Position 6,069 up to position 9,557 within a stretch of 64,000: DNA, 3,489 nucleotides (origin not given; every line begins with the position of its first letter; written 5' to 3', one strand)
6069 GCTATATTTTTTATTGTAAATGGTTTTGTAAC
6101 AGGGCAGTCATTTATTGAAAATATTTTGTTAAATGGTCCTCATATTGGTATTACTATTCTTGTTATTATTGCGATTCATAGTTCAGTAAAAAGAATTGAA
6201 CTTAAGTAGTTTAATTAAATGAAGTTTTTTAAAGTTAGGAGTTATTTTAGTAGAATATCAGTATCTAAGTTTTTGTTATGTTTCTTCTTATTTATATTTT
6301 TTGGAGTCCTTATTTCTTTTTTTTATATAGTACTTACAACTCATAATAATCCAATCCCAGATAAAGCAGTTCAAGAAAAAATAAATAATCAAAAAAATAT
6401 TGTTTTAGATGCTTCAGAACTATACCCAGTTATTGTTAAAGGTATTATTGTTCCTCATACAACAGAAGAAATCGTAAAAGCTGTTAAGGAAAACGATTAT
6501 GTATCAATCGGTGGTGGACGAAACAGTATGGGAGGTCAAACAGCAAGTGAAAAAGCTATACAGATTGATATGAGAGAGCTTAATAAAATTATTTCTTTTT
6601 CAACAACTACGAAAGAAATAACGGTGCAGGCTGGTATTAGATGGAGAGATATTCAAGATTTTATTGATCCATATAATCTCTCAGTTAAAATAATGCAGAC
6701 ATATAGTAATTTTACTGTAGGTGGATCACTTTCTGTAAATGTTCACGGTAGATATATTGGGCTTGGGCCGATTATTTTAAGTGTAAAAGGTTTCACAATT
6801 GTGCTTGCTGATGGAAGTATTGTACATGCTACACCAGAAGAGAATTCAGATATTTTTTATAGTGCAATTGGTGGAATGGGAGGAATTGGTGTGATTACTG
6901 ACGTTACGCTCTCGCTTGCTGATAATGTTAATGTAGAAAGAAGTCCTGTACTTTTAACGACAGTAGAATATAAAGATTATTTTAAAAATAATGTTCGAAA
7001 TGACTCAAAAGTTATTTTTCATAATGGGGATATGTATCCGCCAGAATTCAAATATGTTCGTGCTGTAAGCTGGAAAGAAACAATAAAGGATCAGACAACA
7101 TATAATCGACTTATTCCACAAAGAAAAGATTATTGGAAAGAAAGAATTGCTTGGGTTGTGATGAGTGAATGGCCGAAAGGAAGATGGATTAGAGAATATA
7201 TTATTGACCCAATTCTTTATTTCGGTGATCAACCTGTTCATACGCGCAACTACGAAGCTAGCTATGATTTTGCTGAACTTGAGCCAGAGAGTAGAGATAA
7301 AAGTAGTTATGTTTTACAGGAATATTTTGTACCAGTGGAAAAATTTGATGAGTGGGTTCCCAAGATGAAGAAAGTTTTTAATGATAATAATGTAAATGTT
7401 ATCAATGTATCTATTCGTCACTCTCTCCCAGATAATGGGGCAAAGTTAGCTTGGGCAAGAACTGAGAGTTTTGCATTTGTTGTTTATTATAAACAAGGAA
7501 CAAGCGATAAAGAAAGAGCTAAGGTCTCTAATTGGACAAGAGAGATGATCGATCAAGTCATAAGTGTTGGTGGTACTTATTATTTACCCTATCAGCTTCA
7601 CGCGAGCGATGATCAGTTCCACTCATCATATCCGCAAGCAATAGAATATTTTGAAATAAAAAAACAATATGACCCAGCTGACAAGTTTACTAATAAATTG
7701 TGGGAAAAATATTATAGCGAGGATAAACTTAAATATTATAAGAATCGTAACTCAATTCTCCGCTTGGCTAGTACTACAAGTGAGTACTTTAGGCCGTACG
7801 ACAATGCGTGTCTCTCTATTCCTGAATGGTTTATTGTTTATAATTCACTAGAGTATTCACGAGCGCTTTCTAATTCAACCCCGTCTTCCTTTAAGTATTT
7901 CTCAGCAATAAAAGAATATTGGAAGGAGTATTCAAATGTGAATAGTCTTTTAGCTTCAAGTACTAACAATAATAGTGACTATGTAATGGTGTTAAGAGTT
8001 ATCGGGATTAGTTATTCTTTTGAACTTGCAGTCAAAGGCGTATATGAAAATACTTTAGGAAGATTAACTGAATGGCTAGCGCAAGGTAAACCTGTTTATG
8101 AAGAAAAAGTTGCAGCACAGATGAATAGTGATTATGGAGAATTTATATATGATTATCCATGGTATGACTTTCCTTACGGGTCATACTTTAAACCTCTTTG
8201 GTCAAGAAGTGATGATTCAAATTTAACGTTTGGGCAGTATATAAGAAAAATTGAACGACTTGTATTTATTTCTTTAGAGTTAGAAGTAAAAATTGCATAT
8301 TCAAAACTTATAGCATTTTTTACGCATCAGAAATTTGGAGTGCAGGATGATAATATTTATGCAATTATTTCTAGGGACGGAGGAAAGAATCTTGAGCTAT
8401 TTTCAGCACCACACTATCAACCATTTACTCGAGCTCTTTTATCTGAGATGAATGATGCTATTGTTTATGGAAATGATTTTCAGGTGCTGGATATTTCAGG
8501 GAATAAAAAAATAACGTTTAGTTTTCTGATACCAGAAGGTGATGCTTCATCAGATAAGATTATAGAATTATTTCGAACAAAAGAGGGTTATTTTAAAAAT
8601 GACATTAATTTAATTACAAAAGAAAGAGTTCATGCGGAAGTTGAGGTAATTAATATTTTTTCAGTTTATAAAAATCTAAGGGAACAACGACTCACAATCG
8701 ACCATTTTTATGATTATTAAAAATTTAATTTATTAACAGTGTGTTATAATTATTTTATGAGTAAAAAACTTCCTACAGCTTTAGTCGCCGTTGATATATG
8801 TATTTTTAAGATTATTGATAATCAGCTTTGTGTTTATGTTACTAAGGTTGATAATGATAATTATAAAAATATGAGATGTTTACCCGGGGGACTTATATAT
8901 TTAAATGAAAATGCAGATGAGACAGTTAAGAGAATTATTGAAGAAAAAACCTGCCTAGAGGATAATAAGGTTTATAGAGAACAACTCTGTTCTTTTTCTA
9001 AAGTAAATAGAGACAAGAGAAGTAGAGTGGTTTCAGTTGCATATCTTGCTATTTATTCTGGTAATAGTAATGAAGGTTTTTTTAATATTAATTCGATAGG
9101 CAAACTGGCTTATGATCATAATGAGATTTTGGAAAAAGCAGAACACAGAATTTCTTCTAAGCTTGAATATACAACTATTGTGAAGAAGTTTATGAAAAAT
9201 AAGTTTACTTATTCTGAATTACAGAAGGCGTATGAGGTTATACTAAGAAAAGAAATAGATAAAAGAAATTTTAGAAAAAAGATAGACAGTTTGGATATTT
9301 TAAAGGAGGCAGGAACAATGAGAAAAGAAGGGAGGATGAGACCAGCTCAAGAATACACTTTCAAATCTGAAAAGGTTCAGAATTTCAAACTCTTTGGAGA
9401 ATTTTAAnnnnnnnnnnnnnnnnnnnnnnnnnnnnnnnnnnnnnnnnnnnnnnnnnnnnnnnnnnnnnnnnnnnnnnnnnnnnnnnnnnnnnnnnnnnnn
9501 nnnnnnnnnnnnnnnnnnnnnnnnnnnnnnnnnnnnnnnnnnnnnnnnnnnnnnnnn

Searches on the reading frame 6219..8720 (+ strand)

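Call 15: search_protein_families(library=pfam, proteins=[window:6219-8720:+], max_evalue=0.0001)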
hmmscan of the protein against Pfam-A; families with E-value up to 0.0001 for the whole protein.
window:6219-8720:+ (833 aa): 1 family
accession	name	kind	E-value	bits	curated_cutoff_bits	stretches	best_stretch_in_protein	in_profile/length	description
PF01565.28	FAD_binding_4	-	2.2e-22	79.7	26.4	1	74-204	2-138/139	FAD binding domain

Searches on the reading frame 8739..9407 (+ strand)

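Call 15: search_protein_families(library=pfam, proteins=[window:8739-9407:+], max_evalue=0.0001)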
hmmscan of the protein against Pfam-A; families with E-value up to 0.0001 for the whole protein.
window:8739-9407:+ (222 aa): 2 families
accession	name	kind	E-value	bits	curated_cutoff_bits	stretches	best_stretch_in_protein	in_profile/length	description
PF21906.2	NrtR_WHD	-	2.3e-20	72.9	27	1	151-208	4-61/61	NrtR DNA-binding winged helix domain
PF19368.5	AraR_C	-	1.2e-06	29.1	23.8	1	144-215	1-73/82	AraR C-terminal winged HTH domain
